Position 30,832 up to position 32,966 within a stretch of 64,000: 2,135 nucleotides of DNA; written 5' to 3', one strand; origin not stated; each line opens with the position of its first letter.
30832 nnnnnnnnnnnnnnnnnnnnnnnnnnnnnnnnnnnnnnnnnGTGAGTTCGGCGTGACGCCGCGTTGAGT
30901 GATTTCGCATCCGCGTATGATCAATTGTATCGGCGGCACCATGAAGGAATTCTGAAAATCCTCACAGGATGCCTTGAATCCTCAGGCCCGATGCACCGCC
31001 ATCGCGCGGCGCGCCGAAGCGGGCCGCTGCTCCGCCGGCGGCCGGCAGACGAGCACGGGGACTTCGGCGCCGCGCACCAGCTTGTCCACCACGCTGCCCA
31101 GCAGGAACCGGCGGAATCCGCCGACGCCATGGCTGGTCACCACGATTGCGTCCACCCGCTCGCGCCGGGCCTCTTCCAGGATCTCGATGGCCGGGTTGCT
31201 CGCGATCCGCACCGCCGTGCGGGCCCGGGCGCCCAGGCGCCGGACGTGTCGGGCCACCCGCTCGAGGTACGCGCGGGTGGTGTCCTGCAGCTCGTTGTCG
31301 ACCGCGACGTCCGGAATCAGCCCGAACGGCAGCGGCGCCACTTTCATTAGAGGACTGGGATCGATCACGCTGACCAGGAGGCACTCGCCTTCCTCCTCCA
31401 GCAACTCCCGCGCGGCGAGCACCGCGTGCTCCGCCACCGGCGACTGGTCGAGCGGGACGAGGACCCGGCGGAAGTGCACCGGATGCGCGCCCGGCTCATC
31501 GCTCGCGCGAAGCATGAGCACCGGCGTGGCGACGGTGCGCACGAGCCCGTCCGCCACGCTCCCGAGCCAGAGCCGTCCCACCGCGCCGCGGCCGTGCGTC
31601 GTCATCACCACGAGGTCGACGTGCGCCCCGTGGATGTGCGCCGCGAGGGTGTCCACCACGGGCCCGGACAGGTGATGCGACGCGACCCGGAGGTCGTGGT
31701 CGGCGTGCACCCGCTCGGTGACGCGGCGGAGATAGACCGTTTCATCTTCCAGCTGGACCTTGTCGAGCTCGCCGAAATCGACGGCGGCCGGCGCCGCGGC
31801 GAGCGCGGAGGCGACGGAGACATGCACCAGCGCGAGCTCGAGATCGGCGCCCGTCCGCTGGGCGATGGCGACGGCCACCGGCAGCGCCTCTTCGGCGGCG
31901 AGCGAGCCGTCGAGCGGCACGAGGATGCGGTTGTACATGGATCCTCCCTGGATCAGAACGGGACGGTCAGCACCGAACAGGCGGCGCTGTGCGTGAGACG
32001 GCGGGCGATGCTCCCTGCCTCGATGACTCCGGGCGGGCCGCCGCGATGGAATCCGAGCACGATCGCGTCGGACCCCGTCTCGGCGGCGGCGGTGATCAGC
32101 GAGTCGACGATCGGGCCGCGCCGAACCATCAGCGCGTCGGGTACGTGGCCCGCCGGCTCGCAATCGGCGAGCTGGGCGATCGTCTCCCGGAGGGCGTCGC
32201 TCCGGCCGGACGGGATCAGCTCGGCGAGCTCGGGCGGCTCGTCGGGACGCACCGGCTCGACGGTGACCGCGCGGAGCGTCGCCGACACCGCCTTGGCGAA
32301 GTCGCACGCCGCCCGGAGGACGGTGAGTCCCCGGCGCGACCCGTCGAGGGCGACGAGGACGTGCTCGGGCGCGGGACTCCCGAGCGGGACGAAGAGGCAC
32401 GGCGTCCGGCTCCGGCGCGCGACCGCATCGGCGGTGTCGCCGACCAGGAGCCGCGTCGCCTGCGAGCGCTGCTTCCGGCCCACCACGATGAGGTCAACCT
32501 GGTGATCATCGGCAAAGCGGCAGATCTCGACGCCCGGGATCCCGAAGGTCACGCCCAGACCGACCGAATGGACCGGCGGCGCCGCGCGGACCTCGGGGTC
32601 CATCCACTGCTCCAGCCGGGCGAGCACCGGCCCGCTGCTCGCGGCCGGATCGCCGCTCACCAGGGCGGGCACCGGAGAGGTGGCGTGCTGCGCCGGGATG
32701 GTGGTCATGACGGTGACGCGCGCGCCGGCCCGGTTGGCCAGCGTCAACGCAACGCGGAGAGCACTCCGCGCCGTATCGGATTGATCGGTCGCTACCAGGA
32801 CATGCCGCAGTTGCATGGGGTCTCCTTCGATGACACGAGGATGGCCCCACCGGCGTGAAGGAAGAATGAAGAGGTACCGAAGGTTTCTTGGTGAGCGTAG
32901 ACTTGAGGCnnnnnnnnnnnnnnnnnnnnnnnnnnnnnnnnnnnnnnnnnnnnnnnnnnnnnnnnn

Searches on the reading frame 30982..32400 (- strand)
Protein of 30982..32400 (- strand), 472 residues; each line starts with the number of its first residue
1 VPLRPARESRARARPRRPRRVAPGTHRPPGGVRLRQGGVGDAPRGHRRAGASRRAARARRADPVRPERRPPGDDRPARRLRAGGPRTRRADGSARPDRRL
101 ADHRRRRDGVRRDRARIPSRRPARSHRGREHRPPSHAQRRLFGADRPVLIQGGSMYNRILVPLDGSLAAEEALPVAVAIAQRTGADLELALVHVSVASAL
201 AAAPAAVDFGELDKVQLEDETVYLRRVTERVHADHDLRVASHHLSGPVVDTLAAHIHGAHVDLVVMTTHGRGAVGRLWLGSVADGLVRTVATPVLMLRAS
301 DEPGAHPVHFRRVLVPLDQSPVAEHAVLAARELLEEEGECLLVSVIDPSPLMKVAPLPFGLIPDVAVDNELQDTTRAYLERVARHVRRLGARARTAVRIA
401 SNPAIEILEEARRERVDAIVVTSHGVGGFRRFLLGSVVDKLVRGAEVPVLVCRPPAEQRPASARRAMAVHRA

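Call 3: search_protein_families(library=pfam, proteins=[window:30982-32400:-], max_evalue=0.01)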
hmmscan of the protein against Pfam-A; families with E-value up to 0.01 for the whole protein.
window:30982-32400:- (472 aa): 1 family
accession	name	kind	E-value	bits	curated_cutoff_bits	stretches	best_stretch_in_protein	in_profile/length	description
PF00582.32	Usp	-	2.1e-45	155.2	24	2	310-453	2-141/141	Universal stress protein family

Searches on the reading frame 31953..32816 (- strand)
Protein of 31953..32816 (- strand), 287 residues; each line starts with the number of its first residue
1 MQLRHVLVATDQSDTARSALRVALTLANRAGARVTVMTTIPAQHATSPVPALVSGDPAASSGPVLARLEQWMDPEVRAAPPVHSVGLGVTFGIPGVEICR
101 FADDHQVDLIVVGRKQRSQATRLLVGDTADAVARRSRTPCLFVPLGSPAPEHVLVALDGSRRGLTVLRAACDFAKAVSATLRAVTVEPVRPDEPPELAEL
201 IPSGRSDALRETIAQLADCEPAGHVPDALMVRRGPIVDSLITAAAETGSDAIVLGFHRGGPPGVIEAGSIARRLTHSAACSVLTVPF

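Call 3: search_protein_families(library=pfam, proteins=[window:31953-32816:-], max_evalue=0.01)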
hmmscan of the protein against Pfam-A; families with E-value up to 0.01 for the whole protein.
window:31953-32816:- (287 aa): 1 family
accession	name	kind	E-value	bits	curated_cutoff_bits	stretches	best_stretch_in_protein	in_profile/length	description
PF00582.32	Usp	-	1.9e-43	148.8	24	2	4-144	3-141/141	Universal stress protein family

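Call 38: search_protein_families(library=ncbifam, proteins=[window:31953-32816:-], max_evalue=0.00001)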
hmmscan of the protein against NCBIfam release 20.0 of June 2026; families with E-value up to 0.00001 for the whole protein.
window:31953-32816:- (287 aa): 0 families
